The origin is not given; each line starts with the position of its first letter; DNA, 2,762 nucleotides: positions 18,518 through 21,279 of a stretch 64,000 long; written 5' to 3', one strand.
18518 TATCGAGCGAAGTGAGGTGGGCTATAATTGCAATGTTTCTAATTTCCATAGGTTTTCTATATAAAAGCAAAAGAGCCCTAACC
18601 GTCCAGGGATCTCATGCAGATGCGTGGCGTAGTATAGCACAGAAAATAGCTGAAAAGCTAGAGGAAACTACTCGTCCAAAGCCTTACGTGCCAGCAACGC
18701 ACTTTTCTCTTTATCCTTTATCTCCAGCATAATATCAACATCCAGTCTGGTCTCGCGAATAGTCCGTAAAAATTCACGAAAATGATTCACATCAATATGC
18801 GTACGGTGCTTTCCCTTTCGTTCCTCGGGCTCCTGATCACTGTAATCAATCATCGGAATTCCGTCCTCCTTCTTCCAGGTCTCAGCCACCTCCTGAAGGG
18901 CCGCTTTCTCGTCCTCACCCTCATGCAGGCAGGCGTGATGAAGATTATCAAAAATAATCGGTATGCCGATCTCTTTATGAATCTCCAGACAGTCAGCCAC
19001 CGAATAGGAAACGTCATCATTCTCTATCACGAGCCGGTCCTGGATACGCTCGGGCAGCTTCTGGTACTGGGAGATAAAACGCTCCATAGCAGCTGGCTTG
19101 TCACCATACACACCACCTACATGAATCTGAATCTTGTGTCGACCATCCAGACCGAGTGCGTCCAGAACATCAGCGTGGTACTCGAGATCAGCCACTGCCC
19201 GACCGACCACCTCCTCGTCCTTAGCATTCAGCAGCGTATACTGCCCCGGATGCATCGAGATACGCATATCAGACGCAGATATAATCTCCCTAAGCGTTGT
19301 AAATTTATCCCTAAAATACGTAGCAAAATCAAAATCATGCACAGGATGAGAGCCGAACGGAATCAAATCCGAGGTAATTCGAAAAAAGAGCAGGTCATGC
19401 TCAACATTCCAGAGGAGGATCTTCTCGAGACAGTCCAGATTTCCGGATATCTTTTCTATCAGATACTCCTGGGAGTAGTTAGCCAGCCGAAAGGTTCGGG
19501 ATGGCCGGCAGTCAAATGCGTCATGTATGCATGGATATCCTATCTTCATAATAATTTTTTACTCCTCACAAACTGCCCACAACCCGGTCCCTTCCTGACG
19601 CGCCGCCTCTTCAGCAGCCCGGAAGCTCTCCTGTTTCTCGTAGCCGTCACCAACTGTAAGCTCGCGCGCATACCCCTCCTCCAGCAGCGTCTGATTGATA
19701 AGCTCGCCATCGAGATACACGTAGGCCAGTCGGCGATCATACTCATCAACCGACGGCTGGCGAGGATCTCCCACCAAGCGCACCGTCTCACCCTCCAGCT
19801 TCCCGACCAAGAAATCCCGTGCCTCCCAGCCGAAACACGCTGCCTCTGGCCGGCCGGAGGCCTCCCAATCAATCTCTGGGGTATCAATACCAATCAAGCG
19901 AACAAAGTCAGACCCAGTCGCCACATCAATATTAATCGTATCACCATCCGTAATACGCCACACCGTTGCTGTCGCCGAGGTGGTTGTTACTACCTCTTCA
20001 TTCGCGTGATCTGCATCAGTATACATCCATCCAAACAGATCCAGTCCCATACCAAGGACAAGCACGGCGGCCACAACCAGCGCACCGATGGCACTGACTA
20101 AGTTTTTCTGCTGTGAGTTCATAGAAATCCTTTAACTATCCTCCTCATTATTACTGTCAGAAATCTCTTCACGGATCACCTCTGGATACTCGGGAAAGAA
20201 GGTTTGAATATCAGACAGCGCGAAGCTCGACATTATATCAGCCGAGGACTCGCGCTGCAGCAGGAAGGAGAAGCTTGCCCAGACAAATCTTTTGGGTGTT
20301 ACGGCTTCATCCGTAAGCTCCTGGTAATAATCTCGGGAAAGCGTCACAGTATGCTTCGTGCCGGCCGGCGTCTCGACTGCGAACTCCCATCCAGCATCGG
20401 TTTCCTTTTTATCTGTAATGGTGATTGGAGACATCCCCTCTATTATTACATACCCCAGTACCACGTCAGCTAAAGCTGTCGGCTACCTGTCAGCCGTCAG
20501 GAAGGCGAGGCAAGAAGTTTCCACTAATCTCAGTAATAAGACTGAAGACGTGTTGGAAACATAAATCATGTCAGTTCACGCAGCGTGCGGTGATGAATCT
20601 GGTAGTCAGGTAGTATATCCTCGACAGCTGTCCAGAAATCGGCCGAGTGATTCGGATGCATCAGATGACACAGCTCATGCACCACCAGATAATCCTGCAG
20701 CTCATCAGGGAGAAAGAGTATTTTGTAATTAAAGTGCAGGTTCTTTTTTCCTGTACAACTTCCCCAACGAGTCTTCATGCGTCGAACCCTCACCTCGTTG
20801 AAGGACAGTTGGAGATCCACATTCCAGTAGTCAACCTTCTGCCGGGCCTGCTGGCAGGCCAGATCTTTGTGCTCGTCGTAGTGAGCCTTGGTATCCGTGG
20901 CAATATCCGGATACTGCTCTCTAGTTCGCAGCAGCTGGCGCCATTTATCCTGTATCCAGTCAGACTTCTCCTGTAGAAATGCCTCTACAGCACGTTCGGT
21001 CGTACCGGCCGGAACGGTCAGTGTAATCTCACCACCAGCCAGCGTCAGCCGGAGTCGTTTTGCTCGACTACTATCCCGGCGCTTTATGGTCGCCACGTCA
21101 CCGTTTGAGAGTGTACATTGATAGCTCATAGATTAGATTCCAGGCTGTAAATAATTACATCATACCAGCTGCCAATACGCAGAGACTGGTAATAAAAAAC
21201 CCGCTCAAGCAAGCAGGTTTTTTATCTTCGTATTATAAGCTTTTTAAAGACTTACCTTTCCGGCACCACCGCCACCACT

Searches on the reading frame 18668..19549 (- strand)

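Call 14: search_protein_families(library=pfam, proteins=[window:18668-19549:-], max_evalue=0.01)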
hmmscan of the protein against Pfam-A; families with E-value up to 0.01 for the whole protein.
window:18668-19549:- (293 aa): 2 families
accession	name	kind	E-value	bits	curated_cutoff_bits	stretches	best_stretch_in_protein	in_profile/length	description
PF03851.20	UvdE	-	8.8e-64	215.8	24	1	27-262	30-273/275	UV-endonuclease UvdE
PF01261.30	AP_endonuc_2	-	3.5e-09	37.1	31.1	1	72-290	20-242/249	Xylose isomerase-like TIM barrel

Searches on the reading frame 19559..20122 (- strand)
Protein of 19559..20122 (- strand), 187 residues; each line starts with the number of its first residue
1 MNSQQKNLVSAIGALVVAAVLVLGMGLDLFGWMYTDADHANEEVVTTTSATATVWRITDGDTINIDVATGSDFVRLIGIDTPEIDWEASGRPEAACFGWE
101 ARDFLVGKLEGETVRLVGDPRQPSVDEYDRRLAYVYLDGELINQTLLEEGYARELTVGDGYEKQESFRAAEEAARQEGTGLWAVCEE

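Call 14: search_protein_families(library=pfam, proteins=[window:19559-20122:-], max_evalue=0.01)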
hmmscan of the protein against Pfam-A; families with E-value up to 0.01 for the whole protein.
window:19559-20122:- (187 aa): 1 family
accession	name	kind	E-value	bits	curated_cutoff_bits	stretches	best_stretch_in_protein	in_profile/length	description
PF00565.23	SNase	-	6.6e-20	72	21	1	74-183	2-106/107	Staphylococcal nuclease homologue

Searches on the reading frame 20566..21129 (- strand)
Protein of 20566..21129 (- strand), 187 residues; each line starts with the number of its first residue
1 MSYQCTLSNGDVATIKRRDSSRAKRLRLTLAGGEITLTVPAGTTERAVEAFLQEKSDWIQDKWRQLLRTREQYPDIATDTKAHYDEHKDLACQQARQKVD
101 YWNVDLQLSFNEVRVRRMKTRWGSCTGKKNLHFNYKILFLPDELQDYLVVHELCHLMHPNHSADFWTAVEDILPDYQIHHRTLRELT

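Call 14: search_protein_families(library=pfam, proteins=[window:20566-21129:-], max_evalue=0.01)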
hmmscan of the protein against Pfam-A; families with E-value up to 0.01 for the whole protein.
window:20566-21129:- (187 aa): 3 families
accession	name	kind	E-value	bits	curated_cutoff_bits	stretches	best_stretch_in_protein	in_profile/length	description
PF01863.23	YgjP-like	-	2.4e-42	145.7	26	2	94-185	115-206/207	YgjP-like, metallopeptidase domain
PF08325.16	WLM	-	0.002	18.7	26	1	149-173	87-111/190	WLM domain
PF10263.15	SprT-like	-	0.0032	17.8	25.6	1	113-157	23-73/108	SprT-like family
